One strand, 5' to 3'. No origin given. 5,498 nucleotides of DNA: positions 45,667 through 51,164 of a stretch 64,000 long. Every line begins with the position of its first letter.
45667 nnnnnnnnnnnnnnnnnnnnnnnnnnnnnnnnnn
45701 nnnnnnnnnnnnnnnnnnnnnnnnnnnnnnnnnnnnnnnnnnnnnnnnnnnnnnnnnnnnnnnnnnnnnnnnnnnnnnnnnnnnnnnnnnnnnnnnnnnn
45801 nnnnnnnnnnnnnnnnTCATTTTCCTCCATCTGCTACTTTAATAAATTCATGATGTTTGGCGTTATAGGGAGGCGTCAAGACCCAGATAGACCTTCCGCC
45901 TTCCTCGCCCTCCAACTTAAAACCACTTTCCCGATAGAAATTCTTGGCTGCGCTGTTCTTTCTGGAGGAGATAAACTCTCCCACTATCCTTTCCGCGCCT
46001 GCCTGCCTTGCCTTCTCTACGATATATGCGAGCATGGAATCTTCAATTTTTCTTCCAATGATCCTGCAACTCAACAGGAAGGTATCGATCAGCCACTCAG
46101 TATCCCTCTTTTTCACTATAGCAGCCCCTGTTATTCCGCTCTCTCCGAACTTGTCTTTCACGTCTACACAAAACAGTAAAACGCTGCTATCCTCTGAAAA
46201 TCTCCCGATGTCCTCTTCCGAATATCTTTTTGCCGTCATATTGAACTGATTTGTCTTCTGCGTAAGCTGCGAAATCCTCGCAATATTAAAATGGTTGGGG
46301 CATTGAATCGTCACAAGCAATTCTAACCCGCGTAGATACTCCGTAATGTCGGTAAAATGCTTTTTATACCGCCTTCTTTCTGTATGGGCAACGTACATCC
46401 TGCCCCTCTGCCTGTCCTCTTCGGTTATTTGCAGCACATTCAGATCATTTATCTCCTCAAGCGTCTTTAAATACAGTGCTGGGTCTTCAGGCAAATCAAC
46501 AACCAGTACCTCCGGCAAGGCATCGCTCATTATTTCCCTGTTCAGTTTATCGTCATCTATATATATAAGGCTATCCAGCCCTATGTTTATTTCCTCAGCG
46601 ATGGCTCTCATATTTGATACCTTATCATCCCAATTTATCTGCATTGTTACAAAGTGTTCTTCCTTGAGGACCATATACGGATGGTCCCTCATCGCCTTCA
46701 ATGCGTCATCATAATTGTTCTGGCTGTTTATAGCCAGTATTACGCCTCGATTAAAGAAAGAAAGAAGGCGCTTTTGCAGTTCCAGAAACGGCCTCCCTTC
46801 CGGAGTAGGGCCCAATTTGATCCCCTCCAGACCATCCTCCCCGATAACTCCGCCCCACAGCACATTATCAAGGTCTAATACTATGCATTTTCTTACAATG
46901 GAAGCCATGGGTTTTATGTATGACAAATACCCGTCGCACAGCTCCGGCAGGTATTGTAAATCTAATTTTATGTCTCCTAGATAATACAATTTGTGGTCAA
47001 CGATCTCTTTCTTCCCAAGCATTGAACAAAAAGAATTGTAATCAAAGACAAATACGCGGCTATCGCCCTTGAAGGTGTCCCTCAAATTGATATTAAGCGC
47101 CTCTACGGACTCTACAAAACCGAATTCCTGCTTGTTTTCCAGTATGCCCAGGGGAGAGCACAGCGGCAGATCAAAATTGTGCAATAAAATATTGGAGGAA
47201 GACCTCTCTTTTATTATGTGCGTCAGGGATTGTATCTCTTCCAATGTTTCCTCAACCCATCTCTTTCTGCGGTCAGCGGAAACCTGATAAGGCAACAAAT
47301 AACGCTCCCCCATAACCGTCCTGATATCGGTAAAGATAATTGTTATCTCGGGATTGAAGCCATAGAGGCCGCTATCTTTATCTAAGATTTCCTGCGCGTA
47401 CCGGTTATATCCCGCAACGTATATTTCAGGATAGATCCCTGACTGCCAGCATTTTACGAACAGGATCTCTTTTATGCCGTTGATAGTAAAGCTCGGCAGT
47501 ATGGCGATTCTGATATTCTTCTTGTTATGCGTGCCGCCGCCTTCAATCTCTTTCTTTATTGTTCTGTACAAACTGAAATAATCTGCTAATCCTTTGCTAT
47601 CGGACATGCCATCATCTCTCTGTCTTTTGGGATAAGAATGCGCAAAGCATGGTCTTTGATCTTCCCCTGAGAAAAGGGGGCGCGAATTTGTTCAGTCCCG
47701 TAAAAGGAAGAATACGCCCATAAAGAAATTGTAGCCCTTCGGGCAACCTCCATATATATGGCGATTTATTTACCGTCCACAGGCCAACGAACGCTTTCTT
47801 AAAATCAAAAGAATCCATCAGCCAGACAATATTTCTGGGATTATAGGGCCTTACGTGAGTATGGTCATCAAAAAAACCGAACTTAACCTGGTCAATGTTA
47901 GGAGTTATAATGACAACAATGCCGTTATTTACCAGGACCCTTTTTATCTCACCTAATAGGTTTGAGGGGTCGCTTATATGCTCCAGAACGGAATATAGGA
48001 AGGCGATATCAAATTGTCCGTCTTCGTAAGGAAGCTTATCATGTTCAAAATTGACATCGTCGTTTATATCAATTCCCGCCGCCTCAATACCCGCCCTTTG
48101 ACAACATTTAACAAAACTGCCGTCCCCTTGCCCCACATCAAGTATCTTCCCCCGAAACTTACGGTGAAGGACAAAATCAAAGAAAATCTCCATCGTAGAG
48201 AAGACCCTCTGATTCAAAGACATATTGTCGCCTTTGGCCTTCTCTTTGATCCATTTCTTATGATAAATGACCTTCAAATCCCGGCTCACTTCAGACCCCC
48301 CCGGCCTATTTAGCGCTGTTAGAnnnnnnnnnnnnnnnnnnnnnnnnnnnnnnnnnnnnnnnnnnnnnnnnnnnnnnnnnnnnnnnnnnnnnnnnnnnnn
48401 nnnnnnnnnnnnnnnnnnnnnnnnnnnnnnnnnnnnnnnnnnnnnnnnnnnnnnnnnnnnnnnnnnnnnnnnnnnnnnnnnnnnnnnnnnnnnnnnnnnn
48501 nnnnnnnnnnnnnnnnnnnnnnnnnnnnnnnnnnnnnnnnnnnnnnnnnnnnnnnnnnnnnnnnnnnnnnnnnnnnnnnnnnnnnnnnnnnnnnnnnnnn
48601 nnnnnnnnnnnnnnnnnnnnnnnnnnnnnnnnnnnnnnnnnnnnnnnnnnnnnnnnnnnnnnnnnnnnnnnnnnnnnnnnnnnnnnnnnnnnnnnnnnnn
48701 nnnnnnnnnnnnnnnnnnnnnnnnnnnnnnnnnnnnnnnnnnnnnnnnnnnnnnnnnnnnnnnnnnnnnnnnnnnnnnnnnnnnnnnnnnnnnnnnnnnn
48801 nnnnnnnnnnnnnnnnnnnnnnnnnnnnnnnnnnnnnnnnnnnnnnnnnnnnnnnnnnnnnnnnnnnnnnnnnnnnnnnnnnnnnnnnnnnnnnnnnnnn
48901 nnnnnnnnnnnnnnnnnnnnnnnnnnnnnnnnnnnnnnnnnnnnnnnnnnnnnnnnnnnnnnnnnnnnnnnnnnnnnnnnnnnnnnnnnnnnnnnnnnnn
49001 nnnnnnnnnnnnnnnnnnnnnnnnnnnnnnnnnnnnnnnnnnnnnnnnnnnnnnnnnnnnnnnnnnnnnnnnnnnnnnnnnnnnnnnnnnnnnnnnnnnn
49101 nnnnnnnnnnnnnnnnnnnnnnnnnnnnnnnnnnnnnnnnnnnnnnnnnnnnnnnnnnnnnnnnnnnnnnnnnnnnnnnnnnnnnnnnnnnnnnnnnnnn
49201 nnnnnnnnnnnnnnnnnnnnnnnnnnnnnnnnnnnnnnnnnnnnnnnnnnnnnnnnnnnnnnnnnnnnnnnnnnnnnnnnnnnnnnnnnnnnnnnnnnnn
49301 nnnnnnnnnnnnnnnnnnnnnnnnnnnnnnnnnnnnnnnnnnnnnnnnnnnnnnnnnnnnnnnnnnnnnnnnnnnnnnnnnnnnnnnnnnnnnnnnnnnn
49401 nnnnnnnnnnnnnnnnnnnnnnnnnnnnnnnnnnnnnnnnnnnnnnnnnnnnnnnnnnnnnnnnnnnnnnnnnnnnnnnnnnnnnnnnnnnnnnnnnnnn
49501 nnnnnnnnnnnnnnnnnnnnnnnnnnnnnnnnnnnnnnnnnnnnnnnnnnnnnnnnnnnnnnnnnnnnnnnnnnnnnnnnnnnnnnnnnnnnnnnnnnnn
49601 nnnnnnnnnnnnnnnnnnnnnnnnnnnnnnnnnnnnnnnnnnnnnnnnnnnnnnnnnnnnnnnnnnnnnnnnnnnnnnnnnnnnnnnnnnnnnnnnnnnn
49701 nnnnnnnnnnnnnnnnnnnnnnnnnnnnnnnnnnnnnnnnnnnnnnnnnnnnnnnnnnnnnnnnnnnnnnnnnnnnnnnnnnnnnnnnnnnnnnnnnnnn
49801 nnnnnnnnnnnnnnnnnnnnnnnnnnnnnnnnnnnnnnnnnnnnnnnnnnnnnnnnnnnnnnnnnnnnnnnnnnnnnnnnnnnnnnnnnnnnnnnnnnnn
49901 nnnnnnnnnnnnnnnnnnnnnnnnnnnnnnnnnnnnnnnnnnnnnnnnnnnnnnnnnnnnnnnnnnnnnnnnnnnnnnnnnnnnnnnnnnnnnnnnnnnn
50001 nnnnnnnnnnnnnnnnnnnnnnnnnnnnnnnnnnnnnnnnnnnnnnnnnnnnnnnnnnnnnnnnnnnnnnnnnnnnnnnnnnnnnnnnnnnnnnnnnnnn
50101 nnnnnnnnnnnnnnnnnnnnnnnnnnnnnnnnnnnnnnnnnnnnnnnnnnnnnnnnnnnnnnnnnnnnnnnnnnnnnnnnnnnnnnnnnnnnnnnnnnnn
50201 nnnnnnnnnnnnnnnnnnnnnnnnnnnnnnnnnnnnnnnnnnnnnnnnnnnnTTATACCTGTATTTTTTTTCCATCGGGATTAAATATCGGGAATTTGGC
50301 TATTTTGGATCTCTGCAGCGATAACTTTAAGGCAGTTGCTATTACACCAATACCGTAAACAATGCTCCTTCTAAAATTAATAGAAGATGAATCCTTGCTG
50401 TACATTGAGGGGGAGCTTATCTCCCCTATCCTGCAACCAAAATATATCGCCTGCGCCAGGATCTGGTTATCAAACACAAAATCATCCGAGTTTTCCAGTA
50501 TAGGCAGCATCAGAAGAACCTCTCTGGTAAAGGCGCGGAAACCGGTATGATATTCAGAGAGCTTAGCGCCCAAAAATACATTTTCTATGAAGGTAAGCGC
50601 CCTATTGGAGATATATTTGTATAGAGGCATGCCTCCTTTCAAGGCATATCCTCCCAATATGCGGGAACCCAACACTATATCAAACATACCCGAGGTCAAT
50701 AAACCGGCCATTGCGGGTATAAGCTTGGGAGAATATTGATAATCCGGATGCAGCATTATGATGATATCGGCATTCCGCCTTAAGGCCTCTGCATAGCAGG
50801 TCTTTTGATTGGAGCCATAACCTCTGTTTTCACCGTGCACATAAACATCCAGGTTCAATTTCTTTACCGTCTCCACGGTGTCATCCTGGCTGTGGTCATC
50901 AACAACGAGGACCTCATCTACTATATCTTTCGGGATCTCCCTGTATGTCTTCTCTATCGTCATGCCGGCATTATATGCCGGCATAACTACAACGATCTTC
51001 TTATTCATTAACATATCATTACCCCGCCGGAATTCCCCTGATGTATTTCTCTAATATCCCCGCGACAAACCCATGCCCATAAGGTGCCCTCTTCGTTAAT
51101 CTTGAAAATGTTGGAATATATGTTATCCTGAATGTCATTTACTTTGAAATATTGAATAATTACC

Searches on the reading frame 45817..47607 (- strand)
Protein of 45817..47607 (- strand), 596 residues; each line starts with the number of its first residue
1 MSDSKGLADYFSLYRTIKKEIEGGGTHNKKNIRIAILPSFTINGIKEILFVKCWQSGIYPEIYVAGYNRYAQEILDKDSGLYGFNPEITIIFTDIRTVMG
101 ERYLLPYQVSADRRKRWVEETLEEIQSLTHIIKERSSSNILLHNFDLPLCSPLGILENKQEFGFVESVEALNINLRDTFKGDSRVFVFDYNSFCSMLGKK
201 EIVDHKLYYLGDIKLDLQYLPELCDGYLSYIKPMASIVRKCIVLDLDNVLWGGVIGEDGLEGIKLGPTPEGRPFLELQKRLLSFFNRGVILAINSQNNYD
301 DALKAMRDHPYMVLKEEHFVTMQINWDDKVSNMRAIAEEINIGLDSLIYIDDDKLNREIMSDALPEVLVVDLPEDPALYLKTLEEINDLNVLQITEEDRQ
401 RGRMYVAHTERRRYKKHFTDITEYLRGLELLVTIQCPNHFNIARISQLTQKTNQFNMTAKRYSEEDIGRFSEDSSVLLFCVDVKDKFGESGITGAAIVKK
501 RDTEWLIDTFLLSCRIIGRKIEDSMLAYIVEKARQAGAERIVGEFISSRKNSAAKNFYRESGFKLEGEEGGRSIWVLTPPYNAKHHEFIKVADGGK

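Call 34: search_protein_families(library=pfam, proteins=[window:45817-47607:-], max_evalue=0.00001)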
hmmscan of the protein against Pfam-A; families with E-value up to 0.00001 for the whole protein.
window:45817-47607:- (596 aa): 1 family
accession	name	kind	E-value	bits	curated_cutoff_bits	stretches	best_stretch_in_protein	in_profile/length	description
PF21211.3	FkbH_N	-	6.7e-14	52.7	27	1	61-225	29-185/192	FkbH, N-terminal domain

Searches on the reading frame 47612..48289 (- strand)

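Call 34: search_protein_families(library=pfam, proteins=[window:47612-48289:-], max_evalue=0.00001)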
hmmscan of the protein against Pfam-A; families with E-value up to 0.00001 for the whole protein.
window:47612-48289:- (225 aa): 5 families
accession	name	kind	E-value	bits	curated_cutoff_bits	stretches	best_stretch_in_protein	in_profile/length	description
PF13489.12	Methyltransf_23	-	7.4e-18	65.3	27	1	44-164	21-160/164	Methyltransferase domain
PF08241.18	Methyltransf_11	-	5.8e-14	52.9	21.2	1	50-127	1-95/95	Methyltransferase domain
PF13847.12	Methyltransf_31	-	2e-08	34.5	27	1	85-131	65-113/145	Methyltransferase domain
PF13649.12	Methyltransf_25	-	6.7e-08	33.6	27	0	49-123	1-97/97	Methyltransferase domain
PF08242.18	Methyltransf_12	-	6.8e-07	30.4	30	0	79-124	51-97/98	Methyltransferase domain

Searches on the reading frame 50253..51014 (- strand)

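Call 34: search_protein_families(library=pfam, proteins=[window:50253-51014:-], max_evalue=0.00001)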
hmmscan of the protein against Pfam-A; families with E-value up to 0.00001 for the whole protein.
window:50253-51014:- (253 aa): 1 family
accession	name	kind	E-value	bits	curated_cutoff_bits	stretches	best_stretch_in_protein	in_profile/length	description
PF00535.33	Glycos_transf_2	-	7.7e-20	71.9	23.3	1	9-167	2-164/168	Glycosyl transferase family 2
